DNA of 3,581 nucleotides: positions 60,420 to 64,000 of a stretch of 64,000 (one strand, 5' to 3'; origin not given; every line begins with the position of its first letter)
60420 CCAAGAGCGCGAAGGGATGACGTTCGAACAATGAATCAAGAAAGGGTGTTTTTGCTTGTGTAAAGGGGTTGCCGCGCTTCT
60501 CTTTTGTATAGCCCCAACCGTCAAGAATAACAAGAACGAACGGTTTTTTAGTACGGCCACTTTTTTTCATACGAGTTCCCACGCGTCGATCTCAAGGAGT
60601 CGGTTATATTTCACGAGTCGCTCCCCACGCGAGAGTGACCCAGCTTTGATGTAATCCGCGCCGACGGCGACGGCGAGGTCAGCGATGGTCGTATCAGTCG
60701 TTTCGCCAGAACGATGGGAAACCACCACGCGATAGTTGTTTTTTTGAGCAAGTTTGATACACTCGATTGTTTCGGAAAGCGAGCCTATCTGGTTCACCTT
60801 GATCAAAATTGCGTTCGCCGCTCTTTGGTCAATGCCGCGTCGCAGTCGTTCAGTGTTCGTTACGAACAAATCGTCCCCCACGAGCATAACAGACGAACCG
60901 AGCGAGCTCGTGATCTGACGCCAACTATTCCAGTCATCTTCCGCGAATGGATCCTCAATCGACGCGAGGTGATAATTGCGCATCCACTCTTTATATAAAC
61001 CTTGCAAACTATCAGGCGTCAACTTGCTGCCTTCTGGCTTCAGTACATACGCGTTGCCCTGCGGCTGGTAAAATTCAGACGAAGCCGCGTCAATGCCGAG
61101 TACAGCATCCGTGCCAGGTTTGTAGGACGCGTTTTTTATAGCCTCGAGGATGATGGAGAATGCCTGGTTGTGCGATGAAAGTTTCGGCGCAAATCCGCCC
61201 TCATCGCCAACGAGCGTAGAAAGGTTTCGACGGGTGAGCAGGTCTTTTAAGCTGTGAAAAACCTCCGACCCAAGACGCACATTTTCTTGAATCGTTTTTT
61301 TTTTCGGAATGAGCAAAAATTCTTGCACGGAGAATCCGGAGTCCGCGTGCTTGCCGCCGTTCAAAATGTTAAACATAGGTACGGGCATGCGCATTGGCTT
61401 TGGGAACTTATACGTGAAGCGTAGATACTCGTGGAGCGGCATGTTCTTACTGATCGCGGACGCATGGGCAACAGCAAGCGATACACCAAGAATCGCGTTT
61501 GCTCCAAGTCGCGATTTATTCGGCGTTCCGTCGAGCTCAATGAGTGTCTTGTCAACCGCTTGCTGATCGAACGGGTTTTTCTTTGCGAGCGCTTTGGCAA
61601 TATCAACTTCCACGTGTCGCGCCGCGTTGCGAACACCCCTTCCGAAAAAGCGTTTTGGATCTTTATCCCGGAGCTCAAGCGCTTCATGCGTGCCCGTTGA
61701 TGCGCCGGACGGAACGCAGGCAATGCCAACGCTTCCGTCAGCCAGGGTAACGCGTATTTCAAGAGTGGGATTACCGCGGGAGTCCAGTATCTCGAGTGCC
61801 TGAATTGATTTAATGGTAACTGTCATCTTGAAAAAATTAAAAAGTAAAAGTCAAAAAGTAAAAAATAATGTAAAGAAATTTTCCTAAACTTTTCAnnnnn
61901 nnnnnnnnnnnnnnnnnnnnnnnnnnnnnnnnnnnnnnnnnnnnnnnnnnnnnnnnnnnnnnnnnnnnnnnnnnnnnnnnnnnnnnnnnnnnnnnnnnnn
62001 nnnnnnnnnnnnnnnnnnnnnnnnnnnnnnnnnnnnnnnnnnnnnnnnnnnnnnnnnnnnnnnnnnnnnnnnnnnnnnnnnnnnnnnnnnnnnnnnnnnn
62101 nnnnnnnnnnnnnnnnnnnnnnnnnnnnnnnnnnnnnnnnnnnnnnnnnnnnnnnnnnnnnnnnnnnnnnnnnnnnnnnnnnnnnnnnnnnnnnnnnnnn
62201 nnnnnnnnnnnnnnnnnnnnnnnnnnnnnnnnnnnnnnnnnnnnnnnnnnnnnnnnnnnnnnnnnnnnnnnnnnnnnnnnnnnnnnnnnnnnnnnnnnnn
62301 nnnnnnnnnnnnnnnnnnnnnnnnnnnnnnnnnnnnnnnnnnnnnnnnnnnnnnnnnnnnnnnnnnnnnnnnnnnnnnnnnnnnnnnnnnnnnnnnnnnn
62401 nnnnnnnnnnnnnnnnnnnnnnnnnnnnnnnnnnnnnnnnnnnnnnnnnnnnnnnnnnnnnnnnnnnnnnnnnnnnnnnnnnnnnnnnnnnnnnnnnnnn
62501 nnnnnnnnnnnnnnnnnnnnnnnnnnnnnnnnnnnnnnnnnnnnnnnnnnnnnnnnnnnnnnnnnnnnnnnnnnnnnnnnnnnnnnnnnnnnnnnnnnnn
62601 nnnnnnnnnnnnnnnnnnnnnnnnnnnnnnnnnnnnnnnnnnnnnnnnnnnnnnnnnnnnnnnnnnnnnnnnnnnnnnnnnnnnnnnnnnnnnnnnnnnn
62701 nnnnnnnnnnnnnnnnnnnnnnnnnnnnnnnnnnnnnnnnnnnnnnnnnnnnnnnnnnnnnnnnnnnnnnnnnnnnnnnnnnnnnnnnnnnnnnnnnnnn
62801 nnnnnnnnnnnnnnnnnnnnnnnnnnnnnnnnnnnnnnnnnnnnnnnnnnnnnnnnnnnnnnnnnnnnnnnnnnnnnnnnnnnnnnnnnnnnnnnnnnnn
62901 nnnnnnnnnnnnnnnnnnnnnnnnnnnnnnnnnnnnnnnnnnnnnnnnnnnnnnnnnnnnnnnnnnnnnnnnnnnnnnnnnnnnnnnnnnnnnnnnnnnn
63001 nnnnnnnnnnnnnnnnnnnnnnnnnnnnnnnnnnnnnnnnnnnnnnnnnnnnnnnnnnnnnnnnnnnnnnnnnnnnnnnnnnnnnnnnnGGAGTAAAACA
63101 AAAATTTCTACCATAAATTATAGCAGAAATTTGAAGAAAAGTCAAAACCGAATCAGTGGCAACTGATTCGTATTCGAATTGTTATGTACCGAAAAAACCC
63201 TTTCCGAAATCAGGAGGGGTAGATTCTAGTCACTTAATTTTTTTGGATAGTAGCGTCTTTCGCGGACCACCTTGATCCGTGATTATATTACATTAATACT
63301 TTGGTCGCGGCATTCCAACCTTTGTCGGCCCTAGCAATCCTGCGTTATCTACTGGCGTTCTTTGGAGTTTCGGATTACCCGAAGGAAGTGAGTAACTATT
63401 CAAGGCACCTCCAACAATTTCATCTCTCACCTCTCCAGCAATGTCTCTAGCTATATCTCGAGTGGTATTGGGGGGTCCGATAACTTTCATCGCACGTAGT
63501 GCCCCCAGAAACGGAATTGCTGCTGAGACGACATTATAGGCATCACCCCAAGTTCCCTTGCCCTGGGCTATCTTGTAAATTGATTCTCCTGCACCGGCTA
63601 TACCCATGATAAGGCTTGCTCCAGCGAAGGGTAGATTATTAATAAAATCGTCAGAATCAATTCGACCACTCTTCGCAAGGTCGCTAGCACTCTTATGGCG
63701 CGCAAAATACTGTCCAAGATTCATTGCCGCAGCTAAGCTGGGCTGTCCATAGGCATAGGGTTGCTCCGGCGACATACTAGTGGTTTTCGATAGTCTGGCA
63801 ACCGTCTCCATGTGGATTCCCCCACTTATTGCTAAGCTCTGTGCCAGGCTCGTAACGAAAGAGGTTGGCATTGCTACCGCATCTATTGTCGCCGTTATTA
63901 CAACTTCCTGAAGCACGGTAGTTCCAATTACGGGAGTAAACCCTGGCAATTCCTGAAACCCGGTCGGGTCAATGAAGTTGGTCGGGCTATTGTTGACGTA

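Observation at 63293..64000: RHS/polymorphic-toxin-like C-terminal tip with a glycine-zipper domain and no obvious immunity gene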

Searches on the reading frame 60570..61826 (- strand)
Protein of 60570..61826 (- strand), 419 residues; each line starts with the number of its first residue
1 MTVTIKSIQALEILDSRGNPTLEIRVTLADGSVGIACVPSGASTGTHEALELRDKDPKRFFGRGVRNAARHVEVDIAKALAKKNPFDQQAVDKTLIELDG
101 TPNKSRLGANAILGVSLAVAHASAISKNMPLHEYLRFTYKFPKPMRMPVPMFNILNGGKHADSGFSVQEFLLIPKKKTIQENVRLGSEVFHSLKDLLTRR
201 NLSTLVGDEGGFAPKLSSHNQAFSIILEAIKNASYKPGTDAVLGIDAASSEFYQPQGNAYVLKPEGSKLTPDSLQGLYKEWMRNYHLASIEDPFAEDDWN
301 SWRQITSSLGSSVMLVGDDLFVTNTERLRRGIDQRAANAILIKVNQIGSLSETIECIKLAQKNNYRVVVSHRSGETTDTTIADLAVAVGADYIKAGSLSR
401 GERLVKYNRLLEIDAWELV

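Call 46: find_homologous_proteins(query=window:60570-61826:-, max_evalue=1e-50)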
Query window:60570-61826:- (419 aa): 8000 proteins with E <= 1e-50 among 8000 candidates; the best 120 are listed.
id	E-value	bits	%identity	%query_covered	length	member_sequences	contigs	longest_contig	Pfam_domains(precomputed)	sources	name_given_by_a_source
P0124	1.0e-274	928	100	100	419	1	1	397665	PF03952.22,PF00113.29,PF07476.18,PF13378.13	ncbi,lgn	-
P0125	1.6e-159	549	61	99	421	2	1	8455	PF03952.22,PF00113.29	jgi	jgi:enolase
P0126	7.6e-154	530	60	99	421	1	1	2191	PF03952.22,PF00113.29,PF13378.13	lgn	-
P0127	3.6e-153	528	59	99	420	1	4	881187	PF03952.22,PF00113.29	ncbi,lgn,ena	-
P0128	2.8e-152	525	59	99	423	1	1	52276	PF03952.22,PF00113.29,PF13378.13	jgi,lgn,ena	-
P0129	1.2e-150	520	58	99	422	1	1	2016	PF03952.22,PF00113.29,PF13378.13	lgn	-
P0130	2.1e-150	519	59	98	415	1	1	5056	PF03952.22,PF00113.29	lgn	-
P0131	9.4e-150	517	58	98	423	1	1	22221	PF03952.22,PF00113.29,PF07476.18,PF13378.13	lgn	-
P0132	2.4e-149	516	59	98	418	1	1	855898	PF03952.22,PF00113.29,PF13378.13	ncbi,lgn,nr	ncbi:phosphopyruvate hydratase [Patescibacteria group bacterium]|nr:MAG: phosphopyruvate hydratase [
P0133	5.9e-149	514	57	98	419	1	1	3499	PF03952.22,PF00113.29,PF13378.13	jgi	jgi:enolase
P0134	7.0e-149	514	59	99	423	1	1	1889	PF03952.22,PF00113.29,PF07476.18,PF13378.13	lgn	-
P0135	9.0e-149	514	58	98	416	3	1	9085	PF03952.22,PF00113.29,PF07476.18,PF13378.13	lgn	-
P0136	9.6e-149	514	56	98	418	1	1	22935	PF03952.22,PF00113.29,PF13378.13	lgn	-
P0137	1.1e-148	513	58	98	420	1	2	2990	PF03952.22,PF00113.29,PF13378.13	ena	-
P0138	1.6e-148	513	59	99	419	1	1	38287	PF03952.22,PF00113.29,PF13378.13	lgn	-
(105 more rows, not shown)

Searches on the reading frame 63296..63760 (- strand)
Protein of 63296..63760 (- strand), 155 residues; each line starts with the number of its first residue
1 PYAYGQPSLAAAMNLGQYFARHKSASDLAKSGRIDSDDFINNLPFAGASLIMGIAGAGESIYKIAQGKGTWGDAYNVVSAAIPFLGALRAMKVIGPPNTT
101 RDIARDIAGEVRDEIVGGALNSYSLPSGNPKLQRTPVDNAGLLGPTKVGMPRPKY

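Call 53: search_protein_families(library=pfam, proteins=[window:63296-63760:-], max_evalue=10)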
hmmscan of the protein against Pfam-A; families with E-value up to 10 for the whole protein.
seq(155 aa): 0 families

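Call 67: find_related_loci(query=window:63296-63760:-, collection=metagenome_contigs, flank=6000)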
Query seq(155 aa) (155 aa) in metagenome_contigs; peptide patterns used: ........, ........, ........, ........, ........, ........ (x = any residue, [..] = any of these).
285 stretches matched a pattern, but none encodes a relative of the query by tblastn (E <= 1e-3).

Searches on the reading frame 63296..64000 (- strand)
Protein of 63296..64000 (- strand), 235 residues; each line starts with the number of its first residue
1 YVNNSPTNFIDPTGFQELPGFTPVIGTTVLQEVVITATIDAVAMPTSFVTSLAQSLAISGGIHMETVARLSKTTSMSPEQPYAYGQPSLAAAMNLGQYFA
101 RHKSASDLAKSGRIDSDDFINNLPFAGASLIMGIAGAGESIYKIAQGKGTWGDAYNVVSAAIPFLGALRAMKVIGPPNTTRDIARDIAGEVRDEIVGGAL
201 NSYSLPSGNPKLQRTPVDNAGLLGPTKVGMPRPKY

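Call 5: search_protein_families(library=pfam, proteins=[window:63296-64000:-], max_evalue=10)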
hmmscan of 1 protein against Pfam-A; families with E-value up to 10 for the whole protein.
window:63296-64000:- (235 aa): 1 family
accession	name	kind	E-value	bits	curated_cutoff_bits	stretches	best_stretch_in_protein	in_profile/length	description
PF20507.4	DUF6733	-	0.21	11.5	27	1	57-119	173-234/243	Family of unknown function (DUF6733)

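Call 6: search_protein_families(library=ncbifam, proteins=[window:63296-64000:-], max_evalue=10)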
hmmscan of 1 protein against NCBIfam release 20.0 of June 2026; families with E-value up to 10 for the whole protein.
window:63296-64000:- (235 aa): 2 families
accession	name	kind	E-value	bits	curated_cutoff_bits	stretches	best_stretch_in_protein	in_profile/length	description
NF052635.1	rOmpA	equivalog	0.0097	12.8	2600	1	28-159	611-741/2126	out membrane protein rOmpA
TIGR03696.1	Rhs_assc_core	domain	0.12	12.9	32.5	1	1-14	62-75/76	RHS repeat-associated core domain-containing protein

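Call 7: find_homologous_proteins(query=window:63296-64000:-)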
Query window:63296-64000:-: 2504 candidates shared short words with the query, none scored E <= 0.001.

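Call 30: find_related_loci(query=window:63296-64000:-, collection=genome_contigs, flank=10000)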
Query window:63296-64000:- (235 aa) in genome_contigs; peptide patterns used: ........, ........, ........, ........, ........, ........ (x = any residue, [..] = any of these).
54 stretches matched a pattern; 2 encode a relative of the query (tblastn E <= 1e-3); 2 distinct loci.
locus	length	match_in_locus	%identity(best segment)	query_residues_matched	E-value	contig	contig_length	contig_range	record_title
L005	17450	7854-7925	75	1-24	8e-6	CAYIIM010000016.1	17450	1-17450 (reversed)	MAG TPA_asm: uncultured Candidatus Saccharibacteria bacterium isolate ERP119705_co24_121 genome assembly, contig: NODE_3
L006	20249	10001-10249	33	1-71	3e-5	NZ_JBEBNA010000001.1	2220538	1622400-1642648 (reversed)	Halobacteriovorax sp. CON-3 NODE_1_length_2220538_cov_292.486535, whole genome shotgun sequence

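Call 31: search_protein_representatives(protein=window:63296-63955:-)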
Query: 220 residues. Proteins with E-value up to 0.001 (for the whole library): 2; up to 1e-10: 1; up to 1e-30: 0. The best 2 are listed.
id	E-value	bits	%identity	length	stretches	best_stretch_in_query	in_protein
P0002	2.1e-16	76.7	72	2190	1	1-81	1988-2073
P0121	4.5e-04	36.4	40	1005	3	132-194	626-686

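Call 43: predict_structure(protein=window:63296-63955:-)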
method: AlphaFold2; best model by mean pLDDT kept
length: 220 residues; sequences in the alignment: 1
mean_pLDDT: 36.3   pTM: 0.27
mean pLDDT of the five models: 36.3, 34.1, 33.7, 33.5, 32.7
residues with pLDDT >= 90: 0; 70-90: 0; 50-70: 2; < 50: 218
segments of 3 or more residues with pLDDT < 50: 1-132, 136-220
pLDDT, mean of each block of 10 residues (from residue 1): 29 30 31 35 36 36 36 41 37 36 36 44 43 45 40 33 33 34 33 35 37 40
secondary structure, 60 per line:
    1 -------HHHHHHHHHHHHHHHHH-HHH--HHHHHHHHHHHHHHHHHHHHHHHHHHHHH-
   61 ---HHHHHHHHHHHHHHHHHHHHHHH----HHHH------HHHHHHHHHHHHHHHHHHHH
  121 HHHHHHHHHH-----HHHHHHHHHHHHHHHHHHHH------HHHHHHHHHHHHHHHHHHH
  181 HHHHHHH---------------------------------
elements in order: H8-24 H31-59 H64-86 H91-94 H101-130 H136-155 H162-187

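Call 45: search_solved_structures(query=window:63296-63955:-, max_evalue=10)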
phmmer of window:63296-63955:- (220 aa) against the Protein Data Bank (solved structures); distinct sequences matched with E-value up to 10: 3.
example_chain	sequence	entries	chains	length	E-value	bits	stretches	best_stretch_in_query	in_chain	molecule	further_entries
9vvs_B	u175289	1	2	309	0.3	14.1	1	94-205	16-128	Dehydrogenase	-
9vw7_A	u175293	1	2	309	0.32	14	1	94-205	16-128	Dehydrogenase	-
3rfb_A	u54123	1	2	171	1.2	12.1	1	85-142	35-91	Putative uncharacterized protein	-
